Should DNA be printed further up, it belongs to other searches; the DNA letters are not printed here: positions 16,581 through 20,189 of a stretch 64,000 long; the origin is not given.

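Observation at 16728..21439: Apparently intact Sfp-type PPTase fused to a KS-AT-DH scaffold whose catalytic residues all look substituted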

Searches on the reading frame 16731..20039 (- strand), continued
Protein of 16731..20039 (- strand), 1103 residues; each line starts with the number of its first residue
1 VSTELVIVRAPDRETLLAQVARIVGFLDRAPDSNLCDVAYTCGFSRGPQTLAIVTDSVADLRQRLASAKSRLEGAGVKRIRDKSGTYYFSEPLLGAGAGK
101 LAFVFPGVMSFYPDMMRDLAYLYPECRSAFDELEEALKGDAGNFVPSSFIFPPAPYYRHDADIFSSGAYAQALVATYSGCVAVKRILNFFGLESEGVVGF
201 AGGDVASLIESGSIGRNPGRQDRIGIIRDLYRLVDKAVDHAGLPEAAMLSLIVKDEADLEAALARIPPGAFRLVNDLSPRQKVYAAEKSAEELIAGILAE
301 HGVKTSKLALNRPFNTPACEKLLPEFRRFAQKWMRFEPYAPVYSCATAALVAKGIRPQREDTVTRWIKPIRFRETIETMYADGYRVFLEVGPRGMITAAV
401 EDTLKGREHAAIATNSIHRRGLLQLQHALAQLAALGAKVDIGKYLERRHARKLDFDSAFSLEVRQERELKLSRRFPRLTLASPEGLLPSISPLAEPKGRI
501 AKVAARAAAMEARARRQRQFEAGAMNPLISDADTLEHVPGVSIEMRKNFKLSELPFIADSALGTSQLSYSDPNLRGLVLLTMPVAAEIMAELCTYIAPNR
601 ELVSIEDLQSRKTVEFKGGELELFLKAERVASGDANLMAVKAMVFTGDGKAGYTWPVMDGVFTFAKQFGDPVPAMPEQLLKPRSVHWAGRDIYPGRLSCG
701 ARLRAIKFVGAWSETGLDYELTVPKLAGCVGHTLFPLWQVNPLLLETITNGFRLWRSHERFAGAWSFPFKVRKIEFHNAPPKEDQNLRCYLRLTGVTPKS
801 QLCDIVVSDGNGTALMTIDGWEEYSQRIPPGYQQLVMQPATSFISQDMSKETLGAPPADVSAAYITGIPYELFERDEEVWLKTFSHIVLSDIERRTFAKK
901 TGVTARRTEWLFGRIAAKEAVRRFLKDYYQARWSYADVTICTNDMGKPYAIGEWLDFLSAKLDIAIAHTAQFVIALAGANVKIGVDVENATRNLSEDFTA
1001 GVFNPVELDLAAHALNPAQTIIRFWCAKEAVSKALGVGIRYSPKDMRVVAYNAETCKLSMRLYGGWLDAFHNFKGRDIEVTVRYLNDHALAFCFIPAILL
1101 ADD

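Call 72: find_encoding_contigs(protein=P0439, flank=10000, max_places=1)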
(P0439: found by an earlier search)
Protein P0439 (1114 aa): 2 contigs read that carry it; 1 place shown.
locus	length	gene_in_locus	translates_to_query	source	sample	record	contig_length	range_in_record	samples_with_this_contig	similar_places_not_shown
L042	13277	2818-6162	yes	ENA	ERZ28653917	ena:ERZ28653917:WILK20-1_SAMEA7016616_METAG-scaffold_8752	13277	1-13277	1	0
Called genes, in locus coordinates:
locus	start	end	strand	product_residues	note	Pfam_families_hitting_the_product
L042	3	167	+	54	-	?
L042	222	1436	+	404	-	PF00171:Aldedh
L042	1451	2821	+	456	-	PF00109:ketoacyl-synt, PF02801:Ketoacyl-synt_C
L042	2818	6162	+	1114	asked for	PF00698:Acyl_transf_1, PF01648:ACPS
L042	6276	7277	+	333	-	PF13310:Virulence_RhuM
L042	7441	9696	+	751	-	PF18019:Cas3_HD (weak), PF04851:ResIII, PF00270:DEAD, PF00271:Helicase_C (faint), PF22590:Cas3-like_C_2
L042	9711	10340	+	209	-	PF09704:Cas_Cas5d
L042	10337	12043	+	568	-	PF09709:Cas_Csd1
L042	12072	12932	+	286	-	PF05107:Cas_Cas7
